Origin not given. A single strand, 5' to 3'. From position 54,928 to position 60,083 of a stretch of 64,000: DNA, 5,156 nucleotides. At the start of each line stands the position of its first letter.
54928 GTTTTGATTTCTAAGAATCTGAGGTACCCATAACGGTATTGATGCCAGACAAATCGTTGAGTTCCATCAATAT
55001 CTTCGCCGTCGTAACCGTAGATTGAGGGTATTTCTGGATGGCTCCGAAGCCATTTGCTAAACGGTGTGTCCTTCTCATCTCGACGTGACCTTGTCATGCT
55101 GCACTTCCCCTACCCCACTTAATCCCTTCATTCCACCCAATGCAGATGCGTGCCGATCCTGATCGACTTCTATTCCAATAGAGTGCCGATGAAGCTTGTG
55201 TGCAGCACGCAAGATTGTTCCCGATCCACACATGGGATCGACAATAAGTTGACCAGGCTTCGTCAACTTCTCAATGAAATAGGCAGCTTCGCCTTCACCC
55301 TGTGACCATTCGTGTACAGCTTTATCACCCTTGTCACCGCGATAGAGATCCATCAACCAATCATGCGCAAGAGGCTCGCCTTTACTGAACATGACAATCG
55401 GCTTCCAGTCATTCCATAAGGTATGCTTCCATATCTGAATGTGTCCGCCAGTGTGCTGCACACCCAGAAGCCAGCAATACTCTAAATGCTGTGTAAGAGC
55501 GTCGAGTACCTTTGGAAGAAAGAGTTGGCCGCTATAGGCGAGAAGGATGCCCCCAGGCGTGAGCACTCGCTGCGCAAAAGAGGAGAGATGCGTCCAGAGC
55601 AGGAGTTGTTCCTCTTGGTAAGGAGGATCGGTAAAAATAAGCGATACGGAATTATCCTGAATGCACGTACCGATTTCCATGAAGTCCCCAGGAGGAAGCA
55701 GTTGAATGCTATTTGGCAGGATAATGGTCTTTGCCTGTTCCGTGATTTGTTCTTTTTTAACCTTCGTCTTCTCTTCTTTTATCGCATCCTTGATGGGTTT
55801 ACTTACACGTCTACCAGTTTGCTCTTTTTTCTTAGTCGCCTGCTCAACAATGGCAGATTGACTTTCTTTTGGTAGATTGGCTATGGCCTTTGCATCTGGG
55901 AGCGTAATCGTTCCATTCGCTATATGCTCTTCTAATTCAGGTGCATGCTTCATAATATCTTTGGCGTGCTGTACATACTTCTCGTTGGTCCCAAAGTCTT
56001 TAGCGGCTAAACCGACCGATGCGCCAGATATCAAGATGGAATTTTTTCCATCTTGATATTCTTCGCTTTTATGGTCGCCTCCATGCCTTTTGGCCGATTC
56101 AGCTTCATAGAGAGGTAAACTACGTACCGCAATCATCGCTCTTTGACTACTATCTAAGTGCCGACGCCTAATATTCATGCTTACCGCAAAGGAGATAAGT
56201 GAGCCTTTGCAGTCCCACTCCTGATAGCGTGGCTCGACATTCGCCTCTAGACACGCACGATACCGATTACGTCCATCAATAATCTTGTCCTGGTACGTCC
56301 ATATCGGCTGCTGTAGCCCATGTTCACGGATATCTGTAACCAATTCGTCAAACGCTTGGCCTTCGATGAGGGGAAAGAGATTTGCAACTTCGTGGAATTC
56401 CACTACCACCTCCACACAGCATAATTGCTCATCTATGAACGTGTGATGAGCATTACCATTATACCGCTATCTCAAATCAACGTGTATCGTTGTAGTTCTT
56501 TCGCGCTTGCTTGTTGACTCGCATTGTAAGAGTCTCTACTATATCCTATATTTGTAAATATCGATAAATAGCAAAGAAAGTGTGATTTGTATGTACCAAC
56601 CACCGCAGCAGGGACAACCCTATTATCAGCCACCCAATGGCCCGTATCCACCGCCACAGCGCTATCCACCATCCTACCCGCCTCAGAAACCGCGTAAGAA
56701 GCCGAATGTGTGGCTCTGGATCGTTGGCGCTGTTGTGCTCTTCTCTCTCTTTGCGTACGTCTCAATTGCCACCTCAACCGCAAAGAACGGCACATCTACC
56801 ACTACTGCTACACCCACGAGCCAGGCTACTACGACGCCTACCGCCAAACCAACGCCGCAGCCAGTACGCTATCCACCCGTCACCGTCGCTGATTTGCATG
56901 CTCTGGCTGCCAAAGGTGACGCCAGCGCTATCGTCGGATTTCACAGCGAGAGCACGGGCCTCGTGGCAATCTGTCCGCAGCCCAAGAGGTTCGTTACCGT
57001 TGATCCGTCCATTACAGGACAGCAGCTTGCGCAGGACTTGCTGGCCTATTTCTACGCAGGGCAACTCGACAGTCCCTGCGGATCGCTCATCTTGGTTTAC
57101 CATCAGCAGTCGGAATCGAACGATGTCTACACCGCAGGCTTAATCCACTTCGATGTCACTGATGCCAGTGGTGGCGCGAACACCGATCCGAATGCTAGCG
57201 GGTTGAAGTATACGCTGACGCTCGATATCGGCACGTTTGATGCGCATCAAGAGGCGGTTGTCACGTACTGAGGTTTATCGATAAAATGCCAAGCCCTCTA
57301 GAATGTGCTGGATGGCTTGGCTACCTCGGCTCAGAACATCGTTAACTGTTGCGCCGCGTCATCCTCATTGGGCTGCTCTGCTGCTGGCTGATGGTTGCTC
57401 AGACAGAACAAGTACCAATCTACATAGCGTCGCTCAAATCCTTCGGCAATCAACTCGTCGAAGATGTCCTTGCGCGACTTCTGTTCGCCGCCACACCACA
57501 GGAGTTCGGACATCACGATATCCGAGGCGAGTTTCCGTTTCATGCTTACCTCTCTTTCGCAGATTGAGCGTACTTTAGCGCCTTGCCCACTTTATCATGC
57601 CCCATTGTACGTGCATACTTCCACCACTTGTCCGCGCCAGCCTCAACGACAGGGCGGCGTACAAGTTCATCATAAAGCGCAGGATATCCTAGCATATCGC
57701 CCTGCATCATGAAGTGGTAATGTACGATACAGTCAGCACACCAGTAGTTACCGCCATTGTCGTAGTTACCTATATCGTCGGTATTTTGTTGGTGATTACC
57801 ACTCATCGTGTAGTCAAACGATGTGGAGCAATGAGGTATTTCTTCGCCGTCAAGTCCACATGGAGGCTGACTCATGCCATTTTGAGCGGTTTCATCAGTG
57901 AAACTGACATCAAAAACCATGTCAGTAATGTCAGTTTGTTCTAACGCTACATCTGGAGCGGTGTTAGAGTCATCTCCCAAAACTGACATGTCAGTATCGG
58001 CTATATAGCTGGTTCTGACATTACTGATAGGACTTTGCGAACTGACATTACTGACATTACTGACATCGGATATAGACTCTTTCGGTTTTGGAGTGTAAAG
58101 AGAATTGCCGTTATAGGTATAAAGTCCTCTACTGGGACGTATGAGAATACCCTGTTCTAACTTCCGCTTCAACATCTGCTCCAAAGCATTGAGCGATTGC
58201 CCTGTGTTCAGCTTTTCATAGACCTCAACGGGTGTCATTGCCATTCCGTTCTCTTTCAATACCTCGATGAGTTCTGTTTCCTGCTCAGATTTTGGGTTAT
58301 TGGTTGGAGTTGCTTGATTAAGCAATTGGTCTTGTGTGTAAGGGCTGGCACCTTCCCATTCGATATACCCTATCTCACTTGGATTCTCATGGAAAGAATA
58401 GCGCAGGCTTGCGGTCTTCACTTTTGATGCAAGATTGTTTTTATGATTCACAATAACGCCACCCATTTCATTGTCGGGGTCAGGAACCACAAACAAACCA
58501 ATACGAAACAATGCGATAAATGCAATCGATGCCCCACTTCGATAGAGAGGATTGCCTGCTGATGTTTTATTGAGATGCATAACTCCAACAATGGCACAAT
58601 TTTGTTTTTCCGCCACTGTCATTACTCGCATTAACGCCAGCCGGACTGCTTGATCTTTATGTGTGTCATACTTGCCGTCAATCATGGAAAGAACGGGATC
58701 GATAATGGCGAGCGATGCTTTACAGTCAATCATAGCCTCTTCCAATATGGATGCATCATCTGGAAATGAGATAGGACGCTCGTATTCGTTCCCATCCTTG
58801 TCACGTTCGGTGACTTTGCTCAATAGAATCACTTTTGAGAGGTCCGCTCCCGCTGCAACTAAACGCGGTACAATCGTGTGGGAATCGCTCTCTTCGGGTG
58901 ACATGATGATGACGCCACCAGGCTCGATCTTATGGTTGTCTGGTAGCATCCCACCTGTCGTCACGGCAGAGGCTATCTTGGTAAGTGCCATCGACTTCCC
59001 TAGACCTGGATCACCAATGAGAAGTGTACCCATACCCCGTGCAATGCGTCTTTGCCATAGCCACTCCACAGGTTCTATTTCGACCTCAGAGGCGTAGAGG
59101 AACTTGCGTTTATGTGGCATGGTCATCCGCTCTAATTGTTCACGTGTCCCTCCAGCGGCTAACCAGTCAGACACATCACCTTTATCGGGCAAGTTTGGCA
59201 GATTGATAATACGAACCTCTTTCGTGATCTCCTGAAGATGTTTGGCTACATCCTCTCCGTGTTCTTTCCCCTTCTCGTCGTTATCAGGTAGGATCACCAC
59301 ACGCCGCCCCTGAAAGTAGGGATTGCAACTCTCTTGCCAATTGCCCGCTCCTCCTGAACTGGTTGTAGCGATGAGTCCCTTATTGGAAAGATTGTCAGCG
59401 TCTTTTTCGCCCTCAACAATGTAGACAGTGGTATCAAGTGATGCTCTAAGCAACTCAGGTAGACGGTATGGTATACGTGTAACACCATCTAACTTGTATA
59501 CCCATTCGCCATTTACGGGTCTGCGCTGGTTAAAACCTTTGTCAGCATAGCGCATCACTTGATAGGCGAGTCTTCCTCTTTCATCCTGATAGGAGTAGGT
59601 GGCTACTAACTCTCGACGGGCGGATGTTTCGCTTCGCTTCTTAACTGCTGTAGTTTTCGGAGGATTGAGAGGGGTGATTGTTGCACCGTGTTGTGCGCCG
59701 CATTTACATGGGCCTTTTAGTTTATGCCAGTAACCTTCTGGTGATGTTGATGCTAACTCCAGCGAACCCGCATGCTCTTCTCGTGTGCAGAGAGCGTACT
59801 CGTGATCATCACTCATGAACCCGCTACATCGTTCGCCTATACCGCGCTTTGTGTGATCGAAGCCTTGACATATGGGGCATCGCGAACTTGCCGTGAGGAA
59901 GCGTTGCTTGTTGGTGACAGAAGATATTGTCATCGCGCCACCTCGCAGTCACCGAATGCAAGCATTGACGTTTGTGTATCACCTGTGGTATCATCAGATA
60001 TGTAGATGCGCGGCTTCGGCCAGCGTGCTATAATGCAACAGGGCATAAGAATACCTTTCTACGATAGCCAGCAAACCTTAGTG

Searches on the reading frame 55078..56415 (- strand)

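Call 38: search_protein_families(library=phrogs, max_evalue=0.001, proteins=[window:55078-56415:-])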
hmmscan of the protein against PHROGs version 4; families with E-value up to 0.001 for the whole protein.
window:55078-56415:- (446 aa): 15 families
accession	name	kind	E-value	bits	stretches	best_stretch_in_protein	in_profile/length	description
phrog_67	-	other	1.1e-19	72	1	234-424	121-338/743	DNA methyltransferase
phrog_4715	-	DNA, RNA and nucleotide metabolism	4.4e-16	59.4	1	17-230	166-374/630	ParB-like partition protein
phrog_21315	-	unknown function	6.6e-14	52.7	1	5-222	15-219/415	-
phrog_498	-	other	4.8e-11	42.9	1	378-419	369-410/633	DNA methyltransferase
phrog_3008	-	other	8.8e-11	42.5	1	379-421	161-203/244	DNA methyltransferase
phrog_12047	-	DNA, RNA and nucleotide metabolism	5.2e-06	27.2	1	23-227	22-230/301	ParB-like partition nuclease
phrog_12862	-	unknown function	6.2e-06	27.2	1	243-349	8-118/149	-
phrog_6952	-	other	6.7e-06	27.1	1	381-424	127-170/181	DNA methyltransferase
phrog_17439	-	unknown function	8e-06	26.5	1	1-107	20-133/240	-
phrog_6218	-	DNA, RNA and nucleotide metabolism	3.8e-05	24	0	122-230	109-217/506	ParB-like partition protein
phrog_15982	-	unknown function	3.8e-05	23.9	0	157-227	189-255/453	-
phrog_18146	-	other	3.8e-05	23.8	0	377-418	58-100/452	DNA methyltransferase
phrog_26392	-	unknown function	9.1e-05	23.1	1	21-66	7-52/231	-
phrog_18293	-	other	0.00033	21.6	1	378-425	56-103/119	methyltransferase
phrog_23085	-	unknown function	0.00043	20.9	1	356-419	32-95/138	-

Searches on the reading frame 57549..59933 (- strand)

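Call 11: search_protein_families(library=pfam, max_evalue=0.01, proteins=[window:57549-59933:-])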
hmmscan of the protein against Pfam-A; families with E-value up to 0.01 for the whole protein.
window:57549-59933:- (795 aa): 5 families
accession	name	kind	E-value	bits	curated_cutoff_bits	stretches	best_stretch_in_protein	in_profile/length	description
PF13481.12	AAA_25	-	1.8e-23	83.6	27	1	282-458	15-194/195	AAA domain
PF13362.12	Toprim_3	-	6e-06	27.1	27.2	1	170-262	2-93/95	Toprim domain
PF13155.12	Toprim_2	-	0.00054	20.7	22.1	1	171-253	1-83/88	Toprim-like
PF05732.17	RepL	-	0.0024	17.8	20.3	0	558-614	68-122/164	Firmicute plasmid replication protein (RepL)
PF07728.20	AAA_5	-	0.006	17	22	0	303-325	2-24/139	AAA domain (dynein-related subfamily)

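Call 12: search_protein_families(library=phrogs, max_evalue=0.01, proteins=[window:57549-59933:-])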
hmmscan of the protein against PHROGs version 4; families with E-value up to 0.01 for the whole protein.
window:57549-59933:- (795 aa): 10 families
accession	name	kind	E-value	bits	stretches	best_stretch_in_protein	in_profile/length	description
phrog_239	-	DNA, RNA and nucleotide metabolism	4e-31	109.7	1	103-462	137-525/801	DNA primase/helicase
phrog_6088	-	DNA, RNA and nucleotide metabolism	3.3e-22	79.7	1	107-271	148-293/772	DNA primase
phrog_10729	-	DNA, RNA and nucleotide metabolism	1.6e-15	57.4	1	293-499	392-593/722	DNA polymerase/primase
phrog_47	-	DNA, RNA and nucleotide metabolism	1.5e-08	34.7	1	163-259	227-323/947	DNA primase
phrog_3123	-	unknown function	3.3e-08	33.6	1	277-458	318-509/583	-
phrog_26824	-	unknown function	7.4e-08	32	1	108-267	115-279/868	-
phrog_906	-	DNA, RNA and nucleotide metabolism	1.9e-06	27.9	1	273-458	502-676/872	DNA polymerase/primase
phrog_849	-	DNA, RNA and nucleotide metabolism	2.7e-06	27.6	1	167-276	238-346/435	DNA primase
phrog_296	-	integration and excision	0.0018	18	1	254-322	276-340/626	DNA transposition protein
phrog_6444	-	DNA, RNA and nucleotide metabolism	0.0031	17.4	1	167-270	259-363/577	DNA primase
